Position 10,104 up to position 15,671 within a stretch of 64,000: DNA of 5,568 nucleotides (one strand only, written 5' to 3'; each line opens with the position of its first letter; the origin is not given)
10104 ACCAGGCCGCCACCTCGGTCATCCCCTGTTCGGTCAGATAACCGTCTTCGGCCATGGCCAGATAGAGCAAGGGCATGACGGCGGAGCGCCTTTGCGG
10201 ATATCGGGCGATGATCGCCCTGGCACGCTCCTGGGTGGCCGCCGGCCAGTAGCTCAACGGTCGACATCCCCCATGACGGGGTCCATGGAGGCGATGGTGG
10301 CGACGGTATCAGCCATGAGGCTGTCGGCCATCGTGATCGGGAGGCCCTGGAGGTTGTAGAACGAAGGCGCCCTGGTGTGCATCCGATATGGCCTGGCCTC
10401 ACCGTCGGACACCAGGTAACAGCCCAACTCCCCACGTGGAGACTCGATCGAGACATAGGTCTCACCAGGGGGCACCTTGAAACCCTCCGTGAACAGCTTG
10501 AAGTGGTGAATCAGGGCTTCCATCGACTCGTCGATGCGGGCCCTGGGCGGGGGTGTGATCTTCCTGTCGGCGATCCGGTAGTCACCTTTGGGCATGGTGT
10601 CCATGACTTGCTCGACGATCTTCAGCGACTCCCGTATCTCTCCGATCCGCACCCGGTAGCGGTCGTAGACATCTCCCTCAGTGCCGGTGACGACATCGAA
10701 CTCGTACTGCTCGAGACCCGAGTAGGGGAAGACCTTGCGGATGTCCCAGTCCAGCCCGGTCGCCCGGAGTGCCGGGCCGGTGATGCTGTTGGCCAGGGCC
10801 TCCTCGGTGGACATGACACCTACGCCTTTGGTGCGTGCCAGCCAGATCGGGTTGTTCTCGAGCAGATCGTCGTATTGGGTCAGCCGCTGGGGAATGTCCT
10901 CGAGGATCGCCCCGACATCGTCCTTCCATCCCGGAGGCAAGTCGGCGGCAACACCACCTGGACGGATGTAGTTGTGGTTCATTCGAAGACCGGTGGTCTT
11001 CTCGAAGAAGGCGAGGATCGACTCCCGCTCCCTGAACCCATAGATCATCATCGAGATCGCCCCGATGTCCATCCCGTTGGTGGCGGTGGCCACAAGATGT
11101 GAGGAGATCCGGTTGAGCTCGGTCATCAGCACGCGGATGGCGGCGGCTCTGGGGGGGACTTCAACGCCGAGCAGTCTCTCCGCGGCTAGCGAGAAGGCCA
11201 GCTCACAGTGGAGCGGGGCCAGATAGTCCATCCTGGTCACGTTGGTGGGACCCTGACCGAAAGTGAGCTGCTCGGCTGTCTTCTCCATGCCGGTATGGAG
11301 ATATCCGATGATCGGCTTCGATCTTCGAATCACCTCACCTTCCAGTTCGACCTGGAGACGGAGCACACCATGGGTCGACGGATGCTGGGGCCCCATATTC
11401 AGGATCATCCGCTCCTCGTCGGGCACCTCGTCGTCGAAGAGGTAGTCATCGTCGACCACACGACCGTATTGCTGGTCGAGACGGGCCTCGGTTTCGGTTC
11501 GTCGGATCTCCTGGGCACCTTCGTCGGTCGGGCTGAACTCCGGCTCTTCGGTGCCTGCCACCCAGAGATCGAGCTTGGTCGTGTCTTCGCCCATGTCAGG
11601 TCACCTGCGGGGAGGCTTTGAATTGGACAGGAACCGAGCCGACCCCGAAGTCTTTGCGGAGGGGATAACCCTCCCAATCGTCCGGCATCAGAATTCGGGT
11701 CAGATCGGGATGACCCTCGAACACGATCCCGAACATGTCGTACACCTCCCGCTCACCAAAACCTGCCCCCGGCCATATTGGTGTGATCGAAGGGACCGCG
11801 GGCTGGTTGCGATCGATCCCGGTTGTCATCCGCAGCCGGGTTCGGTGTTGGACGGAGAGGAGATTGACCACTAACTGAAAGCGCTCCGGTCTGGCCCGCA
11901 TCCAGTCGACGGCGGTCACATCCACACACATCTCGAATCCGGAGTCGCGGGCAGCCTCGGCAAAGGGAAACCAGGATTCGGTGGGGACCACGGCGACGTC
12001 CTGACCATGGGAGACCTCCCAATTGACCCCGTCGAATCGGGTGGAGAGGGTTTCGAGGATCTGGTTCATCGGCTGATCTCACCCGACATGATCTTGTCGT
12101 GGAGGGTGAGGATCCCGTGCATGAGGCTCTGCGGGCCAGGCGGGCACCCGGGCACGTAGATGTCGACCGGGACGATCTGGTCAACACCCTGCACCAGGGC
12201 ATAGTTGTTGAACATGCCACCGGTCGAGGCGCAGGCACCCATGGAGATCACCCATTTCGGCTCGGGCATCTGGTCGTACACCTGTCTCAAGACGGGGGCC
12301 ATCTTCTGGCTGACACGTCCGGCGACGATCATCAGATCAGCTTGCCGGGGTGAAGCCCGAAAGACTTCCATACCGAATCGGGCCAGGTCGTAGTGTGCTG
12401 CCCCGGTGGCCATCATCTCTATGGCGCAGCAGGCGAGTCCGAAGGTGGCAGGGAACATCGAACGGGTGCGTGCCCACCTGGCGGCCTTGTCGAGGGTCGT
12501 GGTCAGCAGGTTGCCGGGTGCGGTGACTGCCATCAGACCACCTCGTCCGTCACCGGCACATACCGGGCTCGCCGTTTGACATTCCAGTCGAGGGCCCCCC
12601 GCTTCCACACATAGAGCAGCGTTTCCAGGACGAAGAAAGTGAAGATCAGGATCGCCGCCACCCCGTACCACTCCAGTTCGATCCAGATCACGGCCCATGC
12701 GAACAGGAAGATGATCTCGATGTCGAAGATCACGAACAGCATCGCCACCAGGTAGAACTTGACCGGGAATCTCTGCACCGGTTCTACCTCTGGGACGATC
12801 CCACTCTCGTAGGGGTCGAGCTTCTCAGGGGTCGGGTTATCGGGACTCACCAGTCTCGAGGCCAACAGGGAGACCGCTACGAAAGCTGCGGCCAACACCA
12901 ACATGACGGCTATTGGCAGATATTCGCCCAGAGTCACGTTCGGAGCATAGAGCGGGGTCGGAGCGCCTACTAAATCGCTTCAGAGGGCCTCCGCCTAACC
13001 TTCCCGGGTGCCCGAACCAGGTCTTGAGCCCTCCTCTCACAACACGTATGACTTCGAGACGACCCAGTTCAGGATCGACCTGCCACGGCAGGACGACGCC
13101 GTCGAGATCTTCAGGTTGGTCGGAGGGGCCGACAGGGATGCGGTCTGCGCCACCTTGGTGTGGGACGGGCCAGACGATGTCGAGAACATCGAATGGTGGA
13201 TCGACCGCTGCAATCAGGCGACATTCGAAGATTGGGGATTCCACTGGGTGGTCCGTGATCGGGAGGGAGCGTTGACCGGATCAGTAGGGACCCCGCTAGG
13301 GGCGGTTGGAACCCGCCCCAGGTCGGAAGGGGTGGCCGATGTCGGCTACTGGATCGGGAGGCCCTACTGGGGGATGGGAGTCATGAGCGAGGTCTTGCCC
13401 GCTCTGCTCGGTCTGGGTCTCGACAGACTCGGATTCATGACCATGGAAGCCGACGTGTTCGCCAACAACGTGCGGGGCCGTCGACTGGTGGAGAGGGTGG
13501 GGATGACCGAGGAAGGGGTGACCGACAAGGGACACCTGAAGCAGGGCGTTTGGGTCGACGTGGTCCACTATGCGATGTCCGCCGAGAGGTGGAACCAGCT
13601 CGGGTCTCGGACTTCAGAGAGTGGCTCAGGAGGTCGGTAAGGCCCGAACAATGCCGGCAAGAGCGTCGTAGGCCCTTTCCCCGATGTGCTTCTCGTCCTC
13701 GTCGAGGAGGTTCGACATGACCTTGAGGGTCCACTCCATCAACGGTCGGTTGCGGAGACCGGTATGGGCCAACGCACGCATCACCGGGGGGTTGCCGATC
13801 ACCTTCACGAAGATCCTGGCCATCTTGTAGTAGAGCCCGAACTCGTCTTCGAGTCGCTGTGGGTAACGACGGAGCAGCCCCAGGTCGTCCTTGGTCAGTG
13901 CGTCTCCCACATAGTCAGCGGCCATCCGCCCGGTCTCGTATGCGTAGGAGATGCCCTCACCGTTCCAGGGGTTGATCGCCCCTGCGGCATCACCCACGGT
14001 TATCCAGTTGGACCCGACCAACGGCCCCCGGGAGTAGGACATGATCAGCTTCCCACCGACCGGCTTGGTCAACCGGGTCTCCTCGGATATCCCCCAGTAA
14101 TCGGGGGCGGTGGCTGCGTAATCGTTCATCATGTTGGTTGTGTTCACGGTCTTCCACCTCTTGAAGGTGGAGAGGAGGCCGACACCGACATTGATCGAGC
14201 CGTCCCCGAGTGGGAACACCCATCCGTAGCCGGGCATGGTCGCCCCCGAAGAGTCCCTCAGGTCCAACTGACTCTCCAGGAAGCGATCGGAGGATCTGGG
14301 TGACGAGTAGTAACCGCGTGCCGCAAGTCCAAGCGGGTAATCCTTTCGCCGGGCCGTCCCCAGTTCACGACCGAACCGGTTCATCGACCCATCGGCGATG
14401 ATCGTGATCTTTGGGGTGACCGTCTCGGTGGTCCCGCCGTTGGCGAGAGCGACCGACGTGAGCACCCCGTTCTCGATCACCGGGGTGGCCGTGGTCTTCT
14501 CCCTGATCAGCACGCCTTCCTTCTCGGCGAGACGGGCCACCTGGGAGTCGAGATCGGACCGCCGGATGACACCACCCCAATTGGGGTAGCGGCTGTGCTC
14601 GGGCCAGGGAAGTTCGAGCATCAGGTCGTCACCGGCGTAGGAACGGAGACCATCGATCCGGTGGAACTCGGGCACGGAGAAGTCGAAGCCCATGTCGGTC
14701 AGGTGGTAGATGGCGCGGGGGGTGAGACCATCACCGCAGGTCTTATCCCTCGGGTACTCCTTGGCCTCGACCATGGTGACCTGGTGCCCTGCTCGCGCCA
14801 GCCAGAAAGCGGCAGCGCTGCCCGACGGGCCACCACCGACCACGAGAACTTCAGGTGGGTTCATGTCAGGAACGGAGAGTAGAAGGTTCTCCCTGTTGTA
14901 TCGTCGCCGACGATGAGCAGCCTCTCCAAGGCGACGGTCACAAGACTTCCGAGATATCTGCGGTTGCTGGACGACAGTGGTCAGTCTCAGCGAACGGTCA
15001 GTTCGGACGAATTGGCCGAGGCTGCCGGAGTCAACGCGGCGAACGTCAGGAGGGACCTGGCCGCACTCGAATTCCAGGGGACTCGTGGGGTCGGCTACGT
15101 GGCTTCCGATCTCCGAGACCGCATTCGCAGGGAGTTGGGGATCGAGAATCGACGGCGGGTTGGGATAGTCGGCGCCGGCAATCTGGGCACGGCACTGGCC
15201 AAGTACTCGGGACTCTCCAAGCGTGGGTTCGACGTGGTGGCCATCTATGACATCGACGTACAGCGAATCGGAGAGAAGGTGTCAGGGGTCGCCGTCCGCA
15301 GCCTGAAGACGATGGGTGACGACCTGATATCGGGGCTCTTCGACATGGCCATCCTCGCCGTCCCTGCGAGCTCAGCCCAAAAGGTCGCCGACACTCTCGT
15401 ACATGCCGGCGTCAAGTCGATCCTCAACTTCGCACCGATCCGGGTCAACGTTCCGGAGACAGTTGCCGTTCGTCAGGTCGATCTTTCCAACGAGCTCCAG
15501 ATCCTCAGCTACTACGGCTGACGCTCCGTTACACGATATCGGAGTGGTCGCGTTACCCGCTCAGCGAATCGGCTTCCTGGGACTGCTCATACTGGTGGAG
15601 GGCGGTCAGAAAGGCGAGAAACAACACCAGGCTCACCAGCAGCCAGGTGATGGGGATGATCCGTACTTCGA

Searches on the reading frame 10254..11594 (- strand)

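Call 90: search_protein_families(library=pfam, proteins=[window:10254-11594:-], max_evalue=0.00001)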
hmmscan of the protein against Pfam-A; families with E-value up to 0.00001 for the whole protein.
window:10254-11594:- (446 aa): 1 family
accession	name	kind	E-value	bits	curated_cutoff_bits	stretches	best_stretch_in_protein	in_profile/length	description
PF00346.24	Complex1_49kDa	-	7.4e-115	383.1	24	1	176-446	1-271/271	Respiratory-chain NADH dehydrogenase, 49 Kd subunit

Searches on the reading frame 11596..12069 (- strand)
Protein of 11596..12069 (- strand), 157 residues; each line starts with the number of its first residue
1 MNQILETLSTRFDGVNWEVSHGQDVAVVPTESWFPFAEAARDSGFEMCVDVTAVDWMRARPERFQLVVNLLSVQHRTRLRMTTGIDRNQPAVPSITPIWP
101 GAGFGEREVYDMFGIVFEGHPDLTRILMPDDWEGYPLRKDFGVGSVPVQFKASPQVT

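Call 90: search_protein_families(library=pfam, proteins=[window:11596-12069:-], max_evalue=0.00001)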
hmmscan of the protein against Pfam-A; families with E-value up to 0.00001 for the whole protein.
window:11596-12069:- (157 aa): 1 family
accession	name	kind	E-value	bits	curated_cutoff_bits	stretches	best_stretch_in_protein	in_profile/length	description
PF00329.25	Complex1_30kDa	-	2.1e-43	148.3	22.5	1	27-143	2-120/124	Respiratory-chain NADH dehydrogenase, 30 Kd subunit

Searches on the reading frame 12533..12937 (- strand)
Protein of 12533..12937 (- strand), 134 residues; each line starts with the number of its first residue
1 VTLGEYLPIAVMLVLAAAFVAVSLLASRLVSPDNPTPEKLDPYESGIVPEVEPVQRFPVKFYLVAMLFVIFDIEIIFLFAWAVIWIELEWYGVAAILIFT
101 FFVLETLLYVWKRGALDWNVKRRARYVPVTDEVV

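Call 90: search_protein_families(library=pfam, proteins=[window:12533-12937:-], max_evalue=0.00001)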
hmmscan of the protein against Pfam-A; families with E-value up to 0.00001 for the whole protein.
window:12533-12937:- (134 aa): 1 family
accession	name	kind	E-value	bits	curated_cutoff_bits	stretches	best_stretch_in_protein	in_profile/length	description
PF00507.24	Oxidored_q4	-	4.5e-31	107.4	23.3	1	21-118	2-99/99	NADH-ubiquinone/plastoquinone oxidoreductase, chain 3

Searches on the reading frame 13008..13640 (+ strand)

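Call 90: search_protein_families(library=pfam, proteins=[window:13008-13640:+], max_evalue=0.00001)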
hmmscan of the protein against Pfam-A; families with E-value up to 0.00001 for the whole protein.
window:13008-13640:+ (210 aa): 2 families
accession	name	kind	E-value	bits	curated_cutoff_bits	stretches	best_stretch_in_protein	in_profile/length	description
PF13302.13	Acetyltransf_3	-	4.5e-18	66.7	25.4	1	25-167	6-138/138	Acetyltransferase (GNAT) domain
PF00583.31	Acetyltransf_1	-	6.8e-07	30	20.7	1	65-166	22-116/116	Acetyltransferase (GNAT) family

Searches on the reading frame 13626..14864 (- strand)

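Call 91: search_protein_families(library=pfam, proteins=[window:13626-14864:-], max_evalue=0.00001)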
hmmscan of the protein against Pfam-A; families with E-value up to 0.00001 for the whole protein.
window:13626-14864:- (412 aa): 7 families
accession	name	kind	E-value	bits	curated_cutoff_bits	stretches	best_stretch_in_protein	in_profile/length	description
PF01494.25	FAD_binding_3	-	5.7e-14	52.5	22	1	5-172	3-171/349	FAD binding domain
PF01266.30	DAO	-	4.8e-12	46.5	27.9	1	6-38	2-34/353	FAD dependent oxidoreductase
PF07992.20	Pyr_redox_2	-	1.4e-07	31.7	26.1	1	5-61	144-199/291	Pyridine nucleotide-disulphide oxidoreductase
PF00070.33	Pyr_redox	-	1.5e-06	29.1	22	0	6-45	2-44/82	Pyridine nucleotide-disulphide oxidoreductase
PF12831.13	FAD_oxidored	-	1.7e-06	28.1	27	1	5-36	1-32/416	FAD dependent oxidoreductase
PF04820.20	Trp_halogenase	-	3e-06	26.8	21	0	6-50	2-49/458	Tryptophan halogenase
PF01134.28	GIDA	-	9.9e-06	25.3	22.1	0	6-160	2-150/391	Glucose inhibited division protein A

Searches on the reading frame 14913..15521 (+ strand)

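Call 91: search_protein_families(library=pfam, proteins=[window:14913-15521:+], max_evalue=0.00001)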
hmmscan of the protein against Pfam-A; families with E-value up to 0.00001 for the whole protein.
window:14913-15521:+ (202 aa): 2 families
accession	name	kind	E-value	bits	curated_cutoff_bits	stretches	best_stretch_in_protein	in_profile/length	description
PF02629.25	CoA_binding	-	9e-21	74.9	22.3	1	81-175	4-96/97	CoA binding domain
PF06971.19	Put_DNA-bind_N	-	2.6e-15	56.7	27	1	4-49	2-48/49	Putative DNA-binding protein N-terminus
